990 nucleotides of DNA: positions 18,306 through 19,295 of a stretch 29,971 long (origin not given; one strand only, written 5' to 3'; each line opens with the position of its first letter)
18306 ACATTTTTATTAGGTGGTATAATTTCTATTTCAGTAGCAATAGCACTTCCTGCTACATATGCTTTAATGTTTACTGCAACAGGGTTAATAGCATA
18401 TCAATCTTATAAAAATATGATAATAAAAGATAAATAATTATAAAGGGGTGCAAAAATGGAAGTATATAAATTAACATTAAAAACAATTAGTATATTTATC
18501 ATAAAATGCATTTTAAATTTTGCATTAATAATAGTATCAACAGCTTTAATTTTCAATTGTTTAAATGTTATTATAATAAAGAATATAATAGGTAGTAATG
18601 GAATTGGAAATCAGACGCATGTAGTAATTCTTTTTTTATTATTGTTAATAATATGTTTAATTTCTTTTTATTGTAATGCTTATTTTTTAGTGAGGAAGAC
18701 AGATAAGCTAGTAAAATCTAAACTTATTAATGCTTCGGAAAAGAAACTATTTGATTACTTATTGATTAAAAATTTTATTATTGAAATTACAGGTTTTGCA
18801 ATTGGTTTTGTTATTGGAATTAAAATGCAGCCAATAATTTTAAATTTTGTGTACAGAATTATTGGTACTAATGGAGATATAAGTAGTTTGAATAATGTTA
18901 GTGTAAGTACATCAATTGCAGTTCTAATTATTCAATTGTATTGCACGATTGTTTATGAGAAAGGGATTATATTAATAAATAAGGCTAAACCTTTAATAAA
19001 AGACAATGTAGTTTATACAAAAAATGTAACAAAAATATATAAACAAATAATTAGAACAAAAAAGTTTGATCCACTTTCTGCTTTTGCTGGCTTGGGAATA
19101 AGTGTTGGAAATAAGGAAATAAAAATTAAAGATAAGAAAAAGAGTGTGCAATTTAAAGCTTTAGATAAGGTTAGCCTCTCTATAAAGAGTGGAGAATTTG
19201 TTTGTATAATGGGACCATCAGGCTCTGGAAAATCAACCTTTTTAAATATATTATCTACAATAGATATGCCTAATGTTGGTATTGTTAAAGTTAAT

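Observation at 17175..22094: Duplicated FtsX-like permease / MacB-type ATPase locus with an in-frame permease-fragment::ATPase fusion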

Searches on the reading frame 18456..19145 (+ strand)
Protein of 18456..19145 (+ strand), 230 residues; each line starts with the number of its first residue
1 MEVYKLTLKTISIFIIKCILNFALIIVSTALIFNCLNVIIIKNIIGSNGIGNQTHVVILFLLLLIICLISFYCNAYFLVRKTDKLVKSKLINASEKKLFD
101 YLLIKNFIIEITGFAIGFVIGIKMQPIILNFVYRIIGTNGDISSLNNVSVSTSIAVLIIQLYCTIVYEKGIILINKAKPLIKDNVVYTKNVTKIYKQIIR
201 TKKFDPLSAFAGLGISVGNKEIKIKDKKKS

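Call 17: find_homologous_proteins(query=window:18456-19010:+, max_evalue=0.001)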
Query seq(185 aa) (185 aa): 1 proteins with E <= 0.001 among 333 candidates.
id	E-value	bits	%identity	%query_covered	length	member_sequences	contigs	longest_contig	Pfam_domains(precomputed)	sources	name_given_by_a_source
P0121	1.7e-63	232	92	70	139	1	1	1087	-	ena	-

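Call 18: find_encoding_contigs(protein=P0121, flank=10000)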
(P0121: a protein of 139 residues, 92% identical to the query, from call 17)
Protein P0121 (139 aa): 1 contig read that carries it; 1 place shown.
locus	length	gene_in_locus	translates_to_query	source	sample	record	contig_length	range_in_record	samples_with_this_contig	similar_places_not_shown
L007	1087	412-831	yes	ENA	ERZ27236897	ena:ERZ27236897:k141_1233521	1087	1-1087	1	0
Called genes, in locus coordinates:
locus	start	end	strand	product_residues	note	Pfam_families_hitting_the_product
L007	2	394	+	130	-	?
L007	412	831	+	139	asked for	-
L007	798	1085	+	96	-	?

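Call 31: search_protein_representatives(protein=window:18456-19010:+)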
Query: 185 residues. Proteins with E-value up to 0.001 (for the whole library): 20; up to 1e-10: 5; up to 1e-30: 0. The best 20 are listed.
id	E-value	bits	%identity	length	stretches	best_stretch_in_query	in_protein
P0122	2.1e-24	102.7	36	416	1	2-163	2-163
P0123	1.8e-21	93.1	36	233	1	2-165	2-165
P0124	1.1e-15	74.3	33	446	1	1-165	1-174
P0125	6.3e-15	71.8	31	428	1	2-161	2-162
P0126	3.1e-12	63.1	33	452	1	16-165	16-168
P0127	6.8e-09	52.2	28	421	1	2-167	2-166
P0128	3.6e-08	49.8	29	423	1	3-166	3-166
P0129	4.8e-08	49.4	26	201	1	3-173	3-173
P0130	2.8e-07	46.9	23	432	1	3-181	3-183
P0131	1.2e-06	44.9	26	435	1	2-181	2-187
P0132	1.6e-06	44.5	30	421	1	22-171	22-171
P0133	1.8e-05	41.0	26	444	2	20-181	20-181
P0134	2.4e-05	40.6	26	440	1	2-163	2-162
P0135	3.6e-05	40.1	27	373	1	57-177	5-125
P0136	4.3e-05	39.8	25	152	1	23-142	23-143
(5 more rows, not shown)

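Call 40: find_related_loci(query=window:18456-19145:+, collection=metagenome_contigs, flank=6000)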
Query window:18456-19145:+ (230 aa) in metagenome_contigs; peptide patterns used: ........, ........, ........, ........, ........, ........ (x = any residue, [..] = any of these).
600 stretches matched a pattern, but none encodes a relative of the query by tblastn (E <= 1e-3).

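Call 48: find_encoding_contigs(protein=P0123, flank=10000)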
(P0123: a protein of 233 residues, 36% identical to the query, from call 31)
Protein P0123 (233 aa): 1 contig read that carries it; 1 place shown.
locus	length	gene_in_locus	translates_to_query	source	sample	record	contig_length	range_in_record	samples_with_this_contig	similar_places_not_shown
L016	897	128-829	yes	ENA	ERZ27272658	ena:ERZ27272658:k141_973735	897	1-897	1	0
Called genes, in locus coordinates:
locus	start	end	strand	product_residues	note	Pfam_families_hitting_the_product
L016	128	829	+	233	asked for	PF02687:FtsX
